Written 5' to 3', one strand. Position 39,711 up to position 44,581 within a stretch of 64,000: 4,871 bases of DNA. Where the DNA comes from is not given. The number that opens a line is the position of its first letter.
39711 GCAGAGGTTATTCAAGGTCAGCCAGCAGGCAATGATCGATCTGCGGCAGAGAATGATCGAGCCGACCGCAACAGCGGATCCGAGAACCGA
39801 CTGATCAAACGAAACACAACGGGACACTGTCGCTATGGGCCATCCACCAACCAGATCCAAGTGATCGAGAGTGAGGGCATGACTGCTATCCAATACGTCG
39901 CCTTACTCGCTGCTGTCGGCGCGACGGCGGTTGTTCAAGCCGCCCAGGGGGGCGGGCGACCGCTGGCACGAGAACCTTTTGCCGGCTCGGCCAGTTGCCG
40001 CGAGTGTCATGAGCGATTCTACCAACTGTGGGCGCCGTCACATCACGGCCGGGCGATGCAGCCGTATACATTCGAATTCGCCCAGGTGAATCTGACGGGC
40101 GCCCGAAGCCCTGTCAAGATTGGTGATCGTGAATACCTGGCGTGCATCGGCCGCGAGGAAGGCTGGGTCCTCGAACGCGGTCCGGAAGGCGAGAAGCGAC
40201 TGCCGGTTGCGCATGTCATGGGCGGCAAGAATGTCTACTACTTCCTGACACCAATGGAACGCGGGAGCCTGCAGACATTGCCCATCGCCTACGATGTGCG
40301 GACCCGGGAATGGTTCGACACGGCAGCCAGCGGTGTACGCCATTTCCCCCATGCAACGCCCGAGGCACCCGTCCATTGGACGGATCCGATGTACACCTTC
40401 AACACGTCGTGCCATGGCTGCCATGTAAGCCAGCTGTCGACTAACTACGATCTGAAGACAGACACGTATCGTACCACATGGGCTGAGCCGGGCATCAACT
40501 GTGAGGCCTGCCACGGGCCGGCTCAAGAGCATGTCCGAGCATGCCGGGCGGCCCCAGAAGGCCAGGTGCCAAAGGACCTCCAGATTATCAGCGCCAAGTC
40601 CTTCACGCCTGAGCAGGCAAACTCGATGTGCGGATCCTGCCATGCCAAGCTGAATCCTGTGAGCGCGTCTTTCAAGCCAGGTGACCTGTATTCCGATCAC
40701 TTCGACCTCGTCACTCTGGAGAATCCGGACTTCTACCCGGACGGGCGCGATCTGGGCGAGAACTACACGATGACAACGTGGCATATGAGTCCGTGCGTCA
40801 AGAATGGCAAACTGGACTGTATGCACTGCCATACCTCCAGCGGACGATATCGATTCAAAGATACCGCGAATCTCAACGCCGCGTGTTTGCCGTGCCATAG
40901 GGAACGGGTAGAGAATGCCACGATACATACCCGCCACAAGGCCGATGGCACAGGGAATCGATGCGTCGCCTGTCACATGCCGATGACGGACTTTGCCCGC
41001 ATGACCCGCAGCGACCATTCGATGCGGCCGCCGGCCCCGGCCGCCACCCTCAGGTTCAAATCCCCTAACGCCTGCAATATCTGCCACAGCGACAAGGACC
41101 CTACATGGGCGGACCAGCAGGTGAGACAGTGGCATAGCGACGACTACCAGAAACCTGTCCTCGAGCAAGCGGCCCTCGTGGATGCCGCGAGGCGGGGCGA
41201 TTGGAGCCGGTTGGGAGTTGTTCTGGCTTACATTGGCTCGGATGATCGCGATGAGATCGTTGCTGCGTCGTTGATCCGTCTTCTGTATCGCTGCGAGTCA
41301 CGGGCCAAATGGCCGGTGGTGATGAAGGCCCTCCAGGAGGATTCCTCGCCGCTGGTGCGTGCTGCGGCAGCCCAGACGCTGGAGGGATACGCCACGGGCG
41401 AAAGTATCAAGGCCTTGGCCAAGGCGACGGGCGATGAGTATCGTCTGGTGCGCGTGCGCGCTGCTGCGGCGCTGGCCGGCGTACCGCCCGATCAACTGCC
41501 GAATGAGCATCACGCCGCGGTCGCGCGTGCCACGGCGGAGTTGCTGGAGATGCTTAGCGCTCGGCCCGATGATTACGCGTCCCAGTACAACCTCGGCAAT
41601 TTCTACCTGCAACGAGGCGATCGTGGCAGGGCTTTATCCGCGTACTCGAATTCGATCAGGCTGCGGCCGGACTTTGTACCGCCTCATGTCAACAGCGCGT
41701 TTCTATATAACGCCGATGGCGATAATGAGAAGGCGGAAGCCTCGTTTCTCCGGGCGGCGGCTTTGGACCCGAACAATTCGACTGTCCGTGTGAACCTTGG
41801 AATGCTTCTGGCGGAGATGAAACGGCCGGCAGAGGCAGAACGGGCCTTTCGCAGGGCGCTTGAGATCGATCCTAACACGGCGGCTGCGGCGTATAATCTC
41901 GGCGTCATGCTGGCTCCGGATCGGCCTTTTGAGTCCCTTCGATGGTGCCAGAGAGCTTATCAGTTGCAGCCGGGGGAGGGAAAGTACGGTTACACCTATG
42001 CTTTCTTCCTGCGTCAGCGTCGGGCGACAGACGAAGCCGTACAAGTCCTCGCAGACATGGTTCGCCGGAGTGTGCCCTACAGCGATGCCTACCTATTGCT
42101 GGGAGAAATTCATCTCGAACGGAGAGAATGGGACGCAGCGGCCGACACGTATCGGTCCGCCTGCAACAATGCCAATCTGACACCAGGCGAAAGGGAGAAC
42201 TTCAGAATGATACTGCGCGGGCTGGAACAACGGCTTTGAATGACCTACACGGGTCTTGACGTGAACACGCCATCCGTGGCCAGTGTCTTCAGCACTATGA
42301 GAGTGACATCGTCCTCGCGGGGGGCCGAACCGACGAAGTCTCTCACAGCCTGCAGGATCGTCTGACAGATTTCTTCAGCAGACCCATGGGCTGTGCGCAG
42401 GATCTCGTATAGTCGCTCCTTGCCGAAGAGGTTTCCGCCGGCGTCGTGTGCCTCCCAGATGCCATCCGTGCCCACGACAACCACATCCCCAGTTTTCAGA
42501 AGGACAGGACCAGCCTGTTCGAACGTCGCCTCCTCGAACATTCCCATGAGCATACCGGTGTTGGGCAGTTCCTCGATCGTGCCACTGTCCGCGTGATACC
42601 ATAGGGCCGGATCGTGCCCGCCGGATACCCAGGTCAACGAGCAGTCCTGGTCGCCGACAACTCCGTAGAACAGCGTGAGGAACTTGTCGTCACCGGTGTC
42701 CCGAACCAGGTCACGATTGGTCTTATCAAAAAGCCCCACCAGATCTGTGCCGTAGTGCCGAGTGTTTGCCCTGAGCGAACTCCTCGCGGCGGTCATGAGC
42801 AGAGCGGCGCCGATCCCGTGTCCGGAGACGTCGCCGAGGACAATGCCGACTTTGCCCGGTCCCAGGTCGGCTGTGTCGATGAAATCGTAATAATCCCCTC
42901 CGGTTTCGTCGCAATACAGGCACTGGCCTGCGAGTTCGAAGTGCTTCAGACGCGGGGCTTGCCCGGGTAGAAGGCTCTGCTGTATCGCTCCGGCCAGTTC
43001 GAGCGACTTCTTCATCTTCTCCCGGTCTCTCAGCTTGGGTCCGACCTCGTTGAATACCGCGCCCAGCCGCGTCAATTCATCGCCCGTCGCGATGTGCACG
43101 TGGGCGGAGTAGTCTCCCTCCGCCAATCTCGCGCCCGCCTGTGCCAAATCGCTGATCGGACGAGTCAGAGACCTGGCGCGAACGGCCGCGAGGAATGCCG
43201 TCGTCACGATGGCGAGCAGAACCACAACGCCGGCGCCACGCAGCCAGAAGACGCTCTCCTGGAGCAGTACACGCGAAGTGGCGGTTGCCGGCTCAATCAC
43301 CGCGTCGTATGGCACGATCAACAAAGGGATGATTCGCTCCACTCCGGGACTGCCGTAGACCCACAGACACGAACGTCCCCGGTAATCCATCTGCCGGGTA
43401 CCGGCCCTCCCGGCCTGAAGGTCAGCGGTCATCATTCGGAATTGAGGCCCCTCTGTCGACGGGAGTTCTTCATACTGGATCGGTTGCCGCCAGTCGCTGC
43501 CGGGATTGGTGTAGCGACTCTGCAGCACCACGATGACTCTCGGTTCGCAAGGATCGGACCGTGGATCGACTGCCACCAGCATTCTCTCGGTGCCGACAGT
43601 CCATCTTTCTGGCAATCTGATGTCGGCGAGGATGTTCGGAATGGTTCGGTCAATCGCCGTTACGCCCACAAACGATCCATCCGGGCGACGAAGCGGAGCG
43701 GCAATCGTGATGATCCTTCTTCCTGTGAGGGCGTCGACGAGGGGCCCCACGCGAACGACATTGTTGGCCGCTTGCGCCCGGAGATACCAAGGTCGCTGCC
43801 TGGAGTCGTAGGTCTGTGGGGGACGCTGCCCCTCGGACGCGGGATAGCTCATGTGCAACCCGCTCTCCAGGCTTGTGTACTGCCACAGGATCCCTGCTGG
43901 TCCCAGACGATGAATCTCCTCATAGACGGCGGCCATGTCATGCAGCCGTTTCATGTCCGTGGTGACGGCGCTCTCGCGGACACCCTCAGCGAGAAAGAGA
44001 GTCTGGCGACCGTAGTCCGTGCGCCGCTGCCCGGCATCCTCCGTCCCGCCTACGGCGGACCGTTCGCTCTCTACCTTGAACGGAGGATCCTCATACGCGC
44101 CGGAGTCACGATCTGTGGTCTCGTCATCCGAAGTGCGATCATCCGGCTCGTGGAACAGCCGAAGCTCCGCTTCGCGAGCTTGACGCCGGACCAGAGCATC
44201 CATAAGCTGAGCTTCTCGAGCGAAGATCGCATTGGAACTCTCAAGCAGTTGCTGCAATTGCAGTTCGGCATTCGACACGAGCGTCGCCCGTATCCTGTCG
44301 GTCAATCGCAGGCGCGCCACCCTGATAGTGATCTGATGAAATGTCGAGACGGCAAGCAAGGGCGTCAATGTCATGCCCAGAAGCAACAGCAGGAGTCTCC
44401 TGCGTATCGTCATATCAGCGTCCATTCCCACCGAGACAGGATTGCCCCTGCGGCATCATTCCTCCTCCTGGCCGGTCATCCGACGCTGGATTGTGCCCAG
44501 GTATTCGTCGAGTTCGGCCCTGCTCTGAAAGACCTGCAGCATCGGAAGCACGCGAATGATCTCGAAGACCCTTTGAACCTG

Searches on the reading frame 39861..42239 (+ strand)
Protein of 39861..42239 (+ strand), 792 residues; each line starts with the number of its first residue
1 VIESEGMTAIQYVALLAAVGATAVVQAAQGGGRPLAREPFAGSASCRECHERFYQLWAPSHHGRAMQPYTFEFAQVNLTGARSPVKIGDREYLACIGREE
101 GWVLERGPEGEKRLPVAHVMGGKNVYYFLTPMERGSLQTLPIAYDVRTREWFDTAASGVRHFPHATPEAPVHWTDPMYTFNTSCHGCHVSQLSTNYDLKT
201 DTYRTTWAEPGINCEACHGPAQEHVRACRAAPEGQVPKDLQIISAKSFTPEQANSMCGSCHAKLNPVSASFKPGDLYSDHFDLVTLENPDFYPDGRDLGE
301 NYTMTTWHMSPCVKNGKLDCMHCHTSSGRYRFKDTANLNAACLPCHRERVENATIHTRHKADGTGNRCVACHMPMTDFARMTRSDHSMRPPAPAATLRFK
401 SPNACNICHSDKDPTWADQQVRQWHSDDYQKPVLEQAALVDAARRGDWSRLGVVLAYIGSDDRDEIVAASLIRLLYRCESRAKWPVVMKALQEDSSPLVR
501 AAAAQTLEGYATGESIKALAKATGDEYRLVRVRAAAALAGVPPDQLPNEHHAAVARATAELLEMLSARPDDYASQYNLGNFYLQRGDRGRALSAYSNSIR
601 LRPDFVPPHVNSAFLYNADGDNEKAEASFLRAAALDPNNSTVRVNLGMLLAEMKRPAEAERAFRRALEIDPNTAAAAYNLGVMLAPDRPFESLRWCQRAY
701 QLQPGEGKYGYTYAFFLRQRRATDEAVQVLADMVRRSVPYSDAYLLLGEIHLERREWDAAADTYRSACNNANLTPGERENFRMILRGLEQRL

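Call 12: search_protein_families(library=pfam, proteins=[window:39861-42239:+], max_evalue=0.0001)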
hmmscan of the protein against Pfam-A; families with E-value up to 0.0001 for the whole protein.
window:39861-42239:+ (792 aa): 19 families
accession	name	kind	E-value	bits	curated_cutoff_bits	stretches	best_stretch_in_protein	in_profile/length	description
PF00515.34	TPR_1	-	2.6e-18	65.4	27.8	1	645-672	6-33/34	Tetratricopeptide repeat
PF07719.23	TPR_2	-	8e-18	63.5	27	1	645-672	6-33/34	Tetratricopeptide repeat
PF13431.12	TPR_17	-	5.1e-16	58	24.4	0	629-660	2-33/34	Tetratricopeptide repeat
PF13181.12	TPR_8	-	1.7e-15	56.2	25.7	0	643-672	4-33/34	Tetratricopeptide repeat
PF13432.12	TPR_16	-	7.2e-14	52.4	32.7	1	619-672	10-63/65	Tetratricopeptide repeat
PF14559.12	TPR_19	-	1.1e-13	51.7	25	1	618-677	3-62/68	Tetratricopeptide repeat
PF13414.12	TPR_11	-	9.7e-13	48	26.8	0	616-652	4-40/42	TPR repeat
PF13428.12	TPR_14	-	1.1e-12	47.7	23.5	0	645-681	6-42/44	Tetratricopeptide repeat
PF13646.12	HEAT_2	-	5e-12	46.4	27.7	2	461-539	10-88/88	HEAT repeats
PF13424.12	TPR_12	-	9.1e-12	45.5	30.1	1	610-670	7-75/77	Tetratricopeptide repeat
PF13176.12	TPR_7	-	1.2e-11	44.1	27.9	0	743-767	1-25/36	Tetratricopeptide repeat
PF23914.1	TPR_CcmH_CycH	-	4.2e-10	40.1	42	0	696-766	73-146/158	Cytochrome c-type biogenesis protein H TPR domain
PF13174.12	TPR_6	-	1.3e-07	32.2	26.3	0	742-769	1-28/33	Tetratricopeptide repeat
PF14522.11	Cytochrome_C7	-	2e-07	31.1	24.8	0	338-410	12-67/67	Cytochrome c7 and related cytochrome c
PF14537.11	Cytochrom_c3_2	-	2.9e-07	31.3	25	0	317-409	6-78/79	Cytochrome c3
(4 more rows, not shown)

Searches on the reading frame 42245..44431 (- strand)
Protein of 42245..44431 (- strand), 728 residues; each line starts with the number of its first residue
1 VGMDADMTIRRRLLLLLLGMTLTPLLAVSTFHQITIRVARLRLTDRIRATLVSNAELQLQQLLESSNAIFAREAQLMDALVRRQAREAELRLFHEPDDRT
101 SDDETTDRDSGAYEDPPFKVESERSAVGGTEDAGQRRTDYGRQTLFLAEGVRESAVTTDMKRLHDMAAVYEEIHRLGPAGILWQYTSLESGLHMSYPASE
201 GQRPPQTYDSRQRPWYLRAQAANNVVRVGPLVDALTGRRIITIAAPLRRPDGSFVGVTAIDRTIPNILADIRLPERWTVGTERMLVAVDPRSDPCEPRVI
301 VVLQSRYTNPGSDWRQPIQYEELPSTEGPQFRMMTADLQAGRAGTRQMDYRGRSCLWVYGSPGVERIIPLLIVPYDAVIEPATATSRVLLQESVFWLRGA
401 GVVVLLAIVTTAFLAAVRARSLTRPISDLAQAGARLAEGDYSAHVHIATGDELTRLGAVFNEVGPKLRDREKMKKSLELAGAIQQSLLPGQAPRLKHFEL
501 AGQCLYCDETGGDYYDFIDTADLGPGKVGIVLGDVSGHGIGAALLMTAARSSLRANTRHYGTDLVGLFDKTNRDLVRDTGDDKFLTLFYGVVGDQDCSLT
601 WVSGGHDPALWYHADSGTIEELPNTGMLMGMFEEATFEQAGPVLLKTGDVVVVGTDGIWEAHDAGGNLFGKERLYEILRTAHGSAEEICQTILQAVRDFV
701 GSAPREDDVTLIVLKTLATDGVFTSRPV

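Call 12: search_protein_families(library=pfam, proteins=[window:42245-44431:-], max_evalue=0.0001)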
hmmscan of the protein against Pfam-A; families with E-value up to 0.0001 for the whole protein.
window:42245-44431:- (728 aa): 3 families
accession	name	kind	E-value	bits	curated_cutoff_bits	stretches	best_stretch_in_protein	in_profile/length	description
PF07228.17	SpoIIE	-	6.9e-47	160.3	25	1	525-716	2-191/192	Stage II sporulation protein E (SpoIIE)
PF00672.30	HAMP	-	1.5e-09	38.5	25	1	419-462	3-46/53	HAMP domain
PF02743.24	dCache_1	-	3.7e-07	30.4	45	1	199-261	87-149/240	Cache domain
